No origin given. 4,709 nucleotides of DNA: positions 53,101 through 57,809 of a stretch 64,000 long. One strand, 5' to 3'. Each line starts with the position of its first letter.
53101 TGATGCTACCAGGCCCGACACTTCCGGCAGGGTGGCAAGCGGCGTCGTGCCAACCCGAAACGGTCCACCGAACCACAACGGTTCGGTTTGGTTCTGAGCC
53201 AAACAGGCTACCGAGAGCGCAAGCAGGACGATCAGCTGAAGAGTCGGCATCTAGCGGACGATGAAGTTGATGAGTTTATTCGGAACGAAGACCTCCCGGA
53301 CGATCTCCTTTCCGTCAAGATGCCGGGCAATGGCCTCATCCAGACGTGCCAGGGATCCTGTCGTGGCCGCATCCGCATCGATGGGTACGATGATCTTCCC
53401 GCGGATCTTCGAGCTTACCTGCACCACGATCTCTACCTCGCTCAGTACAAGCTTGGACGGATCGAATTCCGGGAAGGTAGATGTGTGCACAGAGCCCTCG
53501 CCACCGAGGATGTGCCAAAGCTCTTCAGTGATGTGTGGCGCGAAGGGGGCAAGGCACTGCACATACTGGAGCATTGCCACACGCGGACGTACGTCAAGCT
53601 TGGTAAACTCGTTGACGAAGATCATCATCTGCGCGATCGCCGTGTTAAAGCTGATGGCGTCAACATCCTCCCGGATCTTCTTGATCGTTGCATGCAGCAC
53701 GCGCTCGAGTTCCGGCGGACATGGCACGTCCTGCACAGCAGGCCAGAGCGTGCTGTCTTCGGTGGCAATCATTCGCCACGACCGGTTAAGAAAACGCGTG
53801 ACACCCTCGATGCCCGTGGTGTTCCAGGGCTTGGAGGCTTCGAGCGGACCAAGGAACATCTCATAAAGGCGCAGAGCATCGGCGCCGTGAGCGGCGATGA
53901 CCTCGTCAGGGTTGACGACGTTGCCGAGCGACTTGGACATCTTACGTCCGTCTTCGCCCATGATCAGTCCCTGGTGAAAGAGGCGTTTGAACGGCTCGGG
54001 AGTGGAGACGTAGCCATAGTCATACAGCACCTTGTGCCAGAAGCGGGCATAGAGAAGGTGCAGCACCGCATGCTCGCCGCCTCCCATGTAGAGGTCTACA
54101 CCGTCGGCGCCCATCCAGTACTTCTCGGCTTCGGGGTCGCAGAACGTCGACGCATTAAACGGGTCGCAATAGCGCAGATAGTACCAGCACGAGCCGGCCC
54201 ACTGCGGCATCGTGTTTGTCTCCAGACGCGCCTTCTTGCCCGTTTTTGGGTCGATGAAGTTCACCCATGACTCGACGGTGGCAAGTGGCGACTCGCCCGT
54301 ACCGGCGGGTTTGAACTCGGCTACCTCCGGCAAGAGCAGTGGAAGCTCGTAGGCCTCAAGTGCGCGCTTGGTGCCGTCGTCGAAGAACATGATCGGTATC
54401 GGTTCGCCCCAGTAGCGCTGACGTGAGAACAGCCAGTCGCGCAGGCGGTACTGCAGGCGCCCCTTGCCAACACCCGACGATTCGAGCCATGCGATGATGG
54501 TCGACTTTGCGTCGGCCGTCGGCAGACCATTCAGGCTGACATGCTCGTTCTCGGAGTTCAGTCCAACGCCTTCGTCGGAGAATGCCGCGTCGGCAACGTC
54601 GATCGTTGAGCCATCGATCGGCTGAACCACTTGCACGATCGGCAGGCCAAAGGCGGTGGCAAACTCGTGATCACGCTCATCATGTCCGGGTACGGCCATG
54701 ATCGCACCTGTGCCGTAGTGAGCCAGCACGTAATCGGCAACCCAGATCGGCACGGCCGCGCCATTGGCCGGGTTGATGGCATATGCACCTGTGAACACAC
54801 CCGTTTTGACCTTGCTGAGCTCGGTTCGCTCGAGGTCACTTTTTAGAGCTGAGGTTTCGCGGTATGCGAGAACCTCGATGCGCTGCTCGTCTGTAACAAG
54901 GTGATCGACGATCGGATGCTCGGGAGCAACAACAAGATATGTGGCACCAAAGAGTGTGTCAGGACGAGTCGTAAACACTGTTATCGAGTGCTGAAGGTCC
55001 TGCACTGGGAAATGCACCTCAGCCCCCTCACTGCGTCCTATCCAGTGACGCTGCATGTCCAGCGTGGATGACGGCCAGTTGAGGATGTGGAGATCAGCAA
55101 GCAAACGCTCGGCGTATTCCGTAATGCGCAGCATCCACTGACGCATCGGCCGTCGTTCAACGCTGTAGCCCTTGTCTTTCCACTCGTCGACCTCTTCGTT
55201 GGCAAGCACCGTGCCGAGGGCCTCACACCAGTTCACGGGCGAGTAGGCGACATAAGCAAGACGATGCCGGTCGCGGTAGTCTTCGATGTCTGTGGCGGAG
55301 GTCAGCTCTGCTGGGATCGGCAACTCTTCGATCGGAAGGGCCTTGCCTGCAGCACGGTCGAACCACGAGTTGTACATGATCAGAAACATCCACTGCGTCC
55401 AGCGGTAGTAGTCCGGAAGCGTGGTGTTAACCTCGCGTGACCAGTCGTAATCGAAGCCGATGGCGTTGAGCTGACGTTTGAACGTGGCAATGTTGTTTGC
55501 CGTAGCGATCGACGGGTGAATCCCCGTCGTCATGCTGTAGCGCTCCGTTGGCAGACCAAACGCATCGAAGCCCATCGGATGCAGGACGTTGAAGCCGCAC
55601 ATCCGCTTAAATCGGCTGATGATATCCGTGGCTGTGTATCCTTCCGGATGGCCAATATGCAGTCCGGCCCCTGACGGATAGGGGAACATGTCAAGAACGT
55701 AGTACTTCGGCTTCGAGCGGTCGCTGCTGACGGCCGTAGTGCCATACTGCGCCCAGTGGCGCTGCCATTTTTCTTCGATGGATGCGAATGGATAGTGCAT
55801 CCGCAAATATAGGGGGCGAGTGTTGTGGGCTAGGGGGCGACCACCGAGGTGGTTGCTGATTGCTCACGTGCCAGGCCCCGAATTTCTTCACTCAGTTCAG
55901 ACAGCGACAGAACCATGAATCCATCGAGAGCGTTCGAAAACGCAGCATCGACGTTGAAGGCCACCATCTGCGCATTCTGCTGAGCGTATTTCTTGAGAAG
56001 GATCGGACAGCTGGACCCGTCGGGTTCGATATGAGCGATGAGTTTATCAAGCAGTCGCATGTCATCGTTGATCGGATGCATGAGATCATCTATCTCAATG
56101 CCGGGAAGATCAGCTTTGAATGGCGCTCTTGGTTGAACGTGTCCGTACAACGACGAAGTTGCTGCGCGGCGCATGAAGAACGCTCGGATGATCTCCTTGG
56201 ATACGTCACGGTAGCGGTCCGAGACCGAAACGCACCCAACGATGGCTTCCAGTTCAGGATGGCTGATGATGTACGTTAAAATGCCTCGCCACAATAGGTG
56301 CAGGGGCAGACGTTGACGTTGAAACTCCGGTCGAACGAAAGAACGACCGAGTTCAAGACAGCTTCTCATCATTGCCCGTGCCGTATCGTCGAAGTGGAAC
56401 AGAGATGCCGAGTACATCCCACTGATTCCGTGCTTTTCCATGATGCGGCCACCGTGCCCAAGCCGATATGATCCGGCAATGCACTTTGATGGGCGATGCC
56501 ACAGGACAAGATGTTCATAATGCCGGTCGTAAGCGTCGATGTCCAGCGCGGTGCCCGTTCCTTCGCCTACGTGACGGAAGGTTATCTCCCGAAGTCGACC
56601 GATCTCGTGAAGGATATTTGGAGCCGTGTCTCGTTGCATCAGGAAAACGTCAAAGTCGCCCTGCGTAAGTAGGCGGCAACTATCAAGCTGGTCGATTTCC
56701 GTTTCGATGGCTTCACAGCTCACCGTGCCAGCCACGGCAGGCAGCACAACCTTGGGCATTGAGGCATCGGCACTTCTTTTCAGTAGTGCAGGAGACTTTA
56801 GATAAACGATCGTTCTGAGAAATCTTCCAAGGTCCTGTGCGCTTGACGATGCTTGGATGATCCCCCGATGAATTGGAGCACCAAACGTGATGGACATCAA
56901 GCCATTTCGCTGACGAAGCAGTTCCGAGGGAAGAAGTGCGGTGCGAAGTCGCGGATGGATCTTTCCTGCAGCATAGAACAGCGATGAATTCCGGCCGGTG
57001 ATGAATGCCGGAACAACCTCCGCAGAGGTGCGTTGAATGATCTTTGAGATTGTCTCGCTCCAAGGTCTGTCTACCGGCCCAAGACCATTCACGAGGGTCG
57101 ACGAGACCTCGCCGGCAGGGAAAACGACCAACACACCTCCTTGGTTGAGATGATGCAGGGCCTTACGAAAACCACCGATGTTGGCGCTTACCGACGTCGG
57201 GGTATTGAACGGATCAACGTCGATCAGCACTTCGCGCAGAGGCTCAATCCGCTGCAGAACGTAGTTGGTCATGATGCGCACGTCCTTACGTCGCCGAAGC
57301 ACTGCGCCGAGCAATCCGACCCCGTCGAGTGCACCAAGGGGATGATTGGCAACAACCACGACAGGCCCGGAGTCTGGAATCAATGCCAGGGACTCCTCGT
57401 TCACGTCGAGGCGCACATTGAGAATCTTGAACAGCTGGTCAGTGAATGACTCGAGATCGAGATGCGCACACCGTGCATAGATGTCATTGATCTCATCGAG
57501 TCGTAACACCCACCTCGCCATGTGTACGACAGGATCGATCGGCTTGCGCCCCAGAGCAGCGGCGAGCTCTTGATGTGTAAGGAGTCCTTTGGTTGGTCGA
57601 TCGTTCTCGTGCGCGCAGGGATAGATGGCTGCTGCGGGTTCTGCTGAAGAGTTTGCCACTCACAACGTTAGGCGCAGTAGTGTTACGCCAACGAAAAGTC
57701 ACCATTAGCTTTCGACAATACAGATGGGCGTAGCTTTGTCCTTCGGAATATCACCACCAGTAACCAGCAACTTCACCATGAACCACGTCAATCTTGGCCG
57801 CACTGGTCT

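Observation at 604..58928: Modular intergenic repeat family (heptamer arrays + GC mini-hairpin units) at six loci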

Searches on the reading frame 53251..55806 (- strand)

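Call 72: search_protein_families(library=pfam, proteins=[window:53251-55806:-])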
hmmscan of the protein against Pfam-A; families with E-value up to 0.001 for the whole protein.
window:53251-55806:- (851 aa): 5 families
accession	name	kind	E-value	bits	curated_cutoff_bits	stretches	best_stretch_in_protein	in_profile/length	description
PF13603.12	tRNA-synt_1_2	-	6.3e-63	212.1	25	1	253-442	1-185/185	Leucyl-tRNA synthetase, editing domain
PF00133.28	tRNA-synt_1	-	9.2e-38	130.5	22.7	3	601-648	354-401/414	tRNA synthetases class I (I, L, M and V)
PF08264.19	Anticodon_1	-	5.4e-20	72.2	25.1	1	701-812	5-143/148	Anticodon-binding domain of tRNA ligase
PF09334.17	tRNA-synt_1g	-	3.2e-16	59.5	20.1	2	40-122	6-87/391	tRNA synthetases class I (M)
PF01406.26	tRNA-synt_1e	-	3e-05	24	27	1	606-648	238-279/301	tRNA synthetases class I (C) catalytic domain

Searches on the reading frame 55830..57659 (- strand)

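Call 72: search_protein_families(library=pfam, proteins=[window:55830-57659:-])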
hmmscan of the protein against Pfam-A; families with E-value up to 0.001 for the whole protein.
window:55830-57659:- (609 aa): 3 families
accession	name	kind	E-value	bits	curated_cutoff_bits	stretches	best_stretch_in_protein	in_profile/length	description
PF13444.12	Acetyltransf_5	-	1.5e-22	80.6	22.4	1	356-457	1-102/102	Acetyltransferase (GNAT) domain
PF19576.4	Acyltransf_2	-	1.4e-20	73.8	27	1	31-287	5-258/266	Acyltransferase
PF01553.26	Acyltransferase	-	1.6e-06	28.4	23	1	91-220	7-131/132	Acyltransferase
